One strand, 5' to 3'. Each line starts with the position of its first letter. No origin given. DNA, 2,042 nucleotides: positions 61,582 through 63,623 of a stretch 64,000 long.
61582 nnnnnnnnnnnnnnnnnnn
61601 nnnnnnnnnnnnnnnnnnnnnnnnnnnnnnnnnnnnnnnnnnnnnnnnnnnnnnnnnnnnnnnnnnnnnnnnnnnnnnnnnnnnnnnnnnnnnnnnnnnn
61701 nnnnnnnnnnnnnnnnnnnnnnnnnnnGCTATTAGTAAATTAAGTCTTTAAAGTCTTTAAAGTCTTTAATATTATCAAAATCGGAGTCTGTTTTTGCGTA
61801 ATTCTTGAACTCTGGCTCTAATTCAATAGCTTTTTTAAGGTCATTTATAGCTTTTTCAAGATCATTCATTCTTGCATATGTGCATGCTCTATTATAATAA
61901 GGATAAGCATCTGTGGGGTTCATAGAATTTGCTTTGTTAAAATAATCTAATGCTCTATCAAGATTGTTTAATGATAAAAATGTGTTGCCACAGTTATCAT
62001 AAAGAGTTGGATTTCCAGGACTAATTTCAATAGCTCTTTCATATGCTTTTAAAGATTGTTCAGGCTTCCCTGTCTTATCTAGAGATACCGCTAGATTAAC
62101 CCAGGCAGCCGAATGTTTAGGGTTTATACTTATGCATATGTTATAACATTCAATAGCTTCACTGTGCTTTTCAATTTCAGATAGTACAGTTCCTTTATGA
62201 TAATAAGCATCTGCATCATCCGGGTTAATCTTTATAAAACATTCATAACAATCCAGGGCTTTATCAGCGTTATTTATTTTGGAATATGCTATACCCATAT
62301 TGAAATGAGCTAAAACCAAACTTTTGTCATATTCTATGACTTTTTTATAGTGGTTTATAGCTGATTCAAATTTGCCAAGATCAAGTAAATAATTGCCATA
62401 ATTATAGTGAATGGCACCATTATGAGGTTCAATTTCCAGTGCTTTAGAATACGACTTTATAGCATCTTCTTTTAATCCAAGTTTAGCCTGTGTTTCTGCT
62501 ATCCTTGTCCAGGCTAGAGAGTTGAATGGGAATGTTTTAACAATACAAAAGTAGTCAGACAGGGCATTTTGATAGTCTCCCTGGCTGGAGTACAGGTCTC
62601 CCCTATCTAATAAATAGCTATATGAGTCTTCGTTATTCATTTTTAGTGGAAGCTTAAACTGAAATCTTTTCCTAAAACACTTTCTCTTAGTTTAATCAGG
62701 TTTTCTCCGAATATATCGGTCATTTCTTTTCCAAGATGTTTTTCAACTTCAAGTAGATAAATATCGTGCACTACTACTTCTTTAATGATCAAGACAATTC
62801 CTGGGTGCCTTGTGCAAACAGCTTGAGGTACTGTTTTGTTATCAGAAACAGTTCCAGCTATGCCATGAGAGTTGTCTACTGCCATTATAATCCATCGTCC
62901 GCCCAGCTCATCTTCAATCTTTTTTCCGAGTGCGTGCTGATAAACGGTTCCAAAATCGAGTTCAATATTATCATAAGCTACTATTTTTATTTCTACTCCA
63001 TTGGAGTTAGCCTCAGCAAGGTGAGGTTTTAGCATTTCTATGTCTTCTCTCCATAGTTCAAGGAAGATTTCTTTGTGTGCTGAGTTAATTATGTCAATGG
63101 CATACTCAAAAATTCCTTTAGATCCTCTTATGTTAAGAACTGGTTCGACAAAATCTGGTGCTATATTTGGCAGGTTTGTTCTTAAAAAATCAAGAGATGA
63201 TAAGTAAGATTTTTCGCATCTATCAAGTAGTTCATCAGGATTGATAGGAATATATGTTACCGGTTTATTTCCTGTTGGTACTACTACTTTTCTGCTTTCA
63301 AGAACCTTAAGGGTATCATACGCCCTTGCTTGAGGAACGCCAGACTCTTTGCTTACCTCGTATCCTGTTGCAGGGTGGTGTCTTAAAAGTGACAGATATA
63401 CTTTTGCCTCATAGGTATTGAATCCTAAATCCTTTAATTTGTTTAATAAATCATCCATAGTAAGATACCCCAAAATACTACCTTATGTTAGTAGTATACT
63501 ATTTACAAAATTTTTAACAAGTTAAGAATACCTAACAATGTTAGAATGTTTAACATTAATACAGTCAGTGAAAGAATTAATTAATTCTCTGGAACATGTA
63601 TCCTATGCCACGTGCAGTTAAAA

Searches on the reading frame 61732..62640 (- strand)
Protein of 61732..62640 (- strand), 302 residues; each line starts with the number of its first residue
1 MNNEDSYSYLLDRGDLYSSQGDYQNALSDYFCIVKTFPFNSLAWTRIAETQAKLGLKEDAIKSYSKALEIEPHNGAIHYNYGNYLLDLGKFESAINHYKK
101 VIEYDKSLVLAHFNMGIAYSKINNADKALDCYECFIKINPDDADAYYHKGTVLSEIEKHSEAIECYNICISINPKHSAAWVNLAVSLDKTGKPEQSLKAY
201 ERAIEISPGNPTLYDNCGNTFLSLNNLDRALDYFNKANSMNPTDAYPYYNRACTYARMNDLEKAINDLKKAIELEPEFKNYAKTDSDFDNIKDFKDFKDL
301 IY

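Call 52: search_protein_families(library=pfam, proteins=[window:61732-62640:-], max_evalue=0.00001)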
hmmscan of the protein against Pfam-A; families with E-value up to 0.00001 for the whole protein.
window:61732-62640:- (302 aa): 22 families
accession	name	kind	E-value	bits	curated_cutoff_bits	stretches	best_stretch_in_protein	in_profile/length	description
PF00515.34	TPR_1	-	6.9e-61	200.2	27.8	5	246-278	2-34/34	Tetratricopeptide repeat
PF07719.23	TPR_2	-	2.8e-51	167.9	27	2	246-277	2-33/34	Tetratricopeptide repeat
PF13181.12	TPR_8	-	2e-47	155.8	25.7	1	248-277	4-33/34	Tetratricopeptide repeat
PF13414.12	TPR_11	-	1.1e-41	140.6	26.8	2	82-121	1-40/42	TPR repeat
PF13431.12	TPR_17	-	3.3e-41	136.5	24.4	1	233-265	1-33/34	Tetratricopeptide repeat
PF13424.12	TPR_12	-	1.2e-28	99.6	30.1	1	178-237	4-71/77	Tetratricopeptide repeat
PF13432.12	TPR_16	-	4.9e-26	91.2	32.7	0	151-211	5-65/65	Tetratricopeptide repeat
PF13428.12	TPR_14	-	3.5e-24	83.3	23.5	0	178-214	2-38/44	Tetratricopeptide repeat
PF13174.12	TPR_6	-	2.8e-23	81.4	26.3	0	179-208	2-31/33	Tetratricopeptide repeat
PF14559.12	TPR_19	-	4.8e-23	81.7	25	0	58-95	8-45/68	Tetratricopeptide repeat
PF13371.12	TPR_9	-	7.1e-22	77.7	35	1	222-277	6-61/73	Tetratricopeptide repeat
PF13176.12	TPR_7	-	1.4e-19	68.8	27.9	0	179-208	1-30/36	Tetratricopeptide repeat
PF23914.1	TPR_CcmH_CycH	-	1.2e-13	51.6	42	0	38-143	47-155/158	Cytochrome c-type biogenesis protein H TPR domain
PF13429.12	TPR_15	-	3.1e-13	50.2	26.2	1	42-143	147-248/280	Tetratricopeptide repeat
PF13374.12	TPR_10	-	1.2e-10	41.5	27.5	0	182-206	7-31/42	Tetratricopeptide repeat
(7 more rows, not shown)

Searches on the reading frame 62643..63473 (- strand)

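Call 52: search_protein_families(library=pfam, proteins=[window:62643-63473:-], max_evalue=0.00001)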
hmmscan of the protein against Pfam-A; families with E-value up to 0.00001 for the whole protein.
window:62643-63473:- (276 aa): 2 families
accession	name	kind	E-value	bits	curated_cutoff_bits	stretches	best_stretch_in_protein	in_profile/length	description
PF01978.25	TrmB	-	9.6e-19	67.5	25.6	1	13-79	1-67/68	Sugar-specific transcriptional regulator TrmB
PF11495.14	Regulator_TrmB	-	6.4e-08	32.6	22.2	1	114-207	4-95/233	Archaeal transcriptional regulator TrmB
